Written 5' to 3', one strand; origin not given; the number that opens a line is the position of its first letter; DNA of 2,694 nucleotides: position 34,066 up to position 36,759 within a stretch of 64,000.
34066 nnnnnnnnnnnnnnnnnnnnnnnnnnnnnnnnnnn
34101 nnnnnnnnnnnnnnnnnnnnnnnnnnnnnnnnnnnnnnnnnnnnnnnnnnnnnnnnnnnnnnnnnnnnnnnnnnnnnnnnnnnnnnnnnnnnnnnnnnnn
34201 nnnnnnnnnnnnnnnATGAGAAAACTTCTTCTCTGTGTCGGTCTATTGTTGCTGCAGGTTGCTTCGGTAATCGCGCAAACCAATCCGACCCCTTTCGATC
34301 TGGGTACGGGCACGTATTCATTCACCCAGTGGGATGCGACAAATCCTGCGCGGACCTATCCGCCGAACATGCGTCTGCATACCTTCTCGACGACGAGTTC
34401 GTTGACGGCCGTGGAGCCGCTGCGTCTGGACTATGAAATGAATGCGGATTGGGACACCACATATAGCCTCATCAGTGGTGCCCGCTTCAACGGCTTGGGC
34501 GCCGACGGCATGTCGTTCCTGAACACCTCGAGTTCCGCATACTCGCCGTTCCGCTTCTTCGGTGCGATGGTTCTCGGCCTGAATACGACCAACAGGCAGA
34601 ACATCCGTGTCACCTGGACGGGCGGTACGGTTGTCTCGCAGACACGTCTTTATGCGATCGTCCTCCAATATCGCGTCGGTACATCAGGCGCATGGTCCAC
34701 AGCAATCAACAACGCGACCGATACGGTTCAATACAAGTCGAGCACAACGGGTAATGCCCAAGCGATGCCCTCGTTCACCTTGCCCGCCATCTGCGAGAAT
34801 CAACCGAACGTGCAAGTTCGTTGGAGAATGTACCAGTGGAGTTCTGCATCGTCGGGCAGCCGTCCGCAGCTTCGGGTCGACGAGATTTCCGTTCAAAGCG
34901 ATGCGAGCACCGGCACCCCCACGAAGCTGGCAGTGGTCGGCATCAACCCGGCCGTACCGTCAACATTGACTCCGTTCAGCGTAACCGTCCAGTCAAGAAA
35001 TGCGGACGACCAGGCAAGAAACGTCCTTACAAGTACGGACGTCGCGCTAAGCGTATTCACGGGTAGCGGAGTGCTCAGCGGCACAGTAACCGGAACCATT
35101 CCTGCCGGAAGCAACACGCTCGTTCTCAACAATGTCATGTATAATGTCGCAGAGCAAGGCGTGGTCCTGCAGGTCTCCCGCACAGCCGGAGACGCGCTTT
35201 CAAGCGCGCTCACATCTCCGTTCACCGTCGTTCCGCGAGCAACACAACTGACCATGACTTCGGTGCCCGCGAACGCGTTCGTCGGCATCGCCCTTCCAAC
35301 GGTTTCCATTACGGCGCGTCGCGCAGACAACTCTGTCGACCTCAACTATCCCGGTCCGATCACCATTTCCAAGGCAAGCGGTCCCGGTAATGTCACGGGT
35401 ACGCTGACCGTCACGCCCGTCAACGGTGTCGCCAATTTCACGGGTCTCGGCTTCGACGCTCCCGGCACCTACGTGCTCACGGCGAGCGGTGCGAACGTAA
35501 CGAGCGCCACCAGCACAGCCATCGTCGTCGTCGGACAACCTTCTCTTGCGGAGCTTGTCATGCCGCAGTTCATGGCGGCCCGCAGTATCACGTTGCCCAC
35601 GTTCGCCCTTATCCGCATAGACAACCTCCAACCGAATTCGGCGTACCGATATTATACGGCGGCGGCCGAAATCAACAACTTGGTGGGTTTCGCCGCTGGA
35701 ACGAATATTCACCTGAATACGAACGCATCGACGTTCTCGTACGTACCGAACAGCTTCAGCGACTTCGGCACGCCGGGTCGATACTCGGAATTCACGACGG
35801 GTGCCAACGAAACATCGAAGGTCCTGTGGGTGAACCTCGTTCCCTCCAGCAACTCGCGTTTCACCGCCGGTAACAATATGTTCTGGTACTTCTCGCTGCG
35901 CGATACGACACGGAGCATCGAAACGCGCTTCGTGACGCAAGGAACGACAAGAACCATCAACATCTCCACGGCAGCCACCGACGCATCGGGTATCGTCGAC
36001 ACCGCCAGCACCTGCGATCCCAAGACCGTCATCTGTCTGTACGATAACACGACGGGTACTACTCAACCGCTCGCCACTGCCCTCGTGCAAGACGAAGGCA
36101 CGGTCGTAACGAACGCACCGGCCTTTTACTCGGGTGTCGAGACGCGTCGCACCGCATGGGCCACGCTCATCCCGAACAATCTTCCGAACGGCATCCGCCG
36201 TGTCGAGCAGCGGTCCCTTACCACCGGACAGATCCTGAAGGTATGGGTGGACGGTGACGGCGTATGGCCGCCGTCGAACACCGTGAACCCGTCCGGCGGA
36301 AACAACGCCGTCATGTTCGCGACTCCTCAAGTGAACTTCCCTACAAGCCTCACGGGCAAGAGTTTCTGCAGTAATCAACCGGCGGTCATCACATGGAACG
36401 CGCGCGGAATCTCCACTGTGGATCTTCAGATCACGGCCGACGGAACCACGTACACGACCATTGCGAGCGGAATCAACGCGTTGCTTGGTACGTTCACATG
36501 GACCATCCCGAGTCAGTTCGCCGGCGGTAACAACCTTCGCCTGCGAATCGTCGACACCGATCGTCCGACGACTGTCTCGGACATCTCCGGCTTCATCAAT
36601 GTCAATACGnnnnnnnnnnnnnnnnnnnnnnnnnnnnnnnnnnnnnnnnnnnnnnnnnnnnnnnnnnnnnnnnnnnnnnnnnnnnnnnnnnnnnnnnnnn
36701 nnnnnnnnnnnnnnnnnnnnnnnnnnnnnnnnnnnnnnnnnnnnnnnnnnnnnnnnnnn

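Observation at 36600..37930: Five tandem immunoglobulin I-set-like domains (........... motif) inside cargo protein C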

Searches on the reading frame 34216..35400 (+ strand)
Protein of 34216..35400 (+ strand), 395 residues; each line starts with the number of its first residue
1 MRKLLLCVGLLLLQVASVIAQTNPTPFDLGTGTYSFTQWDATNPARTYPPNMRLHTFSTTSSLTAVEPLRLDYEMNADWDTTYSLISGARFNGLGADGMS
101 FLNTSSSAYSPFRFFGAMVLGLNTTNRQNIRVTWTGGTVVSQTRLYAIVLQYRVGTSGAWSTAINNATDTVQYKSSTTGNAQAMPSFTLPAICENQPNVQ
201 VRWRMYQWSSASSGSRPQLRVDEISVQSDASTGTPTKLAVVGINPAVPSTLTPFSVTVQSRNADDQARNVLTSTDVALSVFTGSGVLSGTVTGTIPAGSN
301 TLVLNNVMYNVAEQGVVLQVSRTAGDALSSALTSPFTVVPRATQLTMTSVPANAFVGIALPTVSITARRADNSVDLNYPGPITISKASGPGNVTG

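Call 7: search_protein_families(library=pfam, proteins=[window:34216-35400:+], max_evalue=0.1)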
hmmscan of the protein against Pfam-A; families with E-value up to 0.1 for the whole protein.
window:34216-35400:+ (395 aa): 0 families

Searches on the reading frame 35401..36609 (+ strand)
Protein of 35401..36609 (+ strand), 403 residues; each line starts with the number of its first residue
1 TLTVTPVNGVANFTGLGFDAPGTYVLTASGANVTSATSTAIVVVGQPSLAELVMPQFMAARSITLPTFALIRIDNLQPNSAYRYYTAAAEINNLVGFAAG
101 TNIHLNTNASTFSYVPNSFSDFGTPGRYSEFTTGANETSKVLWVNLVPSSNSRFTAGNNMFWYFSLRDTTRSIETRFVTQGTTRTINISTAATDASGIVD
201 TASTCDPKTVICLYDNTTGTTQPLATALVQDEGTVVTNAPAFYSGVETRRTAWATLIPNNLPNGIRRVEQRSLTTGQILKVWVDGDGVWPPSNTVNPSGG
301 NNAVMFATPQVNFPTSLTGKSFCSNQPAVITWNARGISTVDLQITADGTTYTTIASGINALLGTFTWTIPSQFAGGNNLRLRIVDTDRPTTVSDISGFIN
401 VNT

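Call 7: search_protein_families(library=pfam, proteins=[window:35401-36609:+], max_evalue=0.1)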
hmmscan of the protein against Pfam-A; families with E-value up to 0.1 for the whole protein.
window:35401-36609:+ (403 aa): 2 families
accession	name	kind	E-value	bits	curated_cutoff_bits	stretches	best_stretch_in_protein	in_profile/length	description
PF10342.15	Kre9_KNH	-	8e-06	27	24.6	1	319-390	5-82/94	Kre9/KNH-like N-terminal Ig-like domain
PF24255.1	DUF7456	-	0.0019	18.2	27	1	340-361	15-36/54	Family of unknown function (DUF7456)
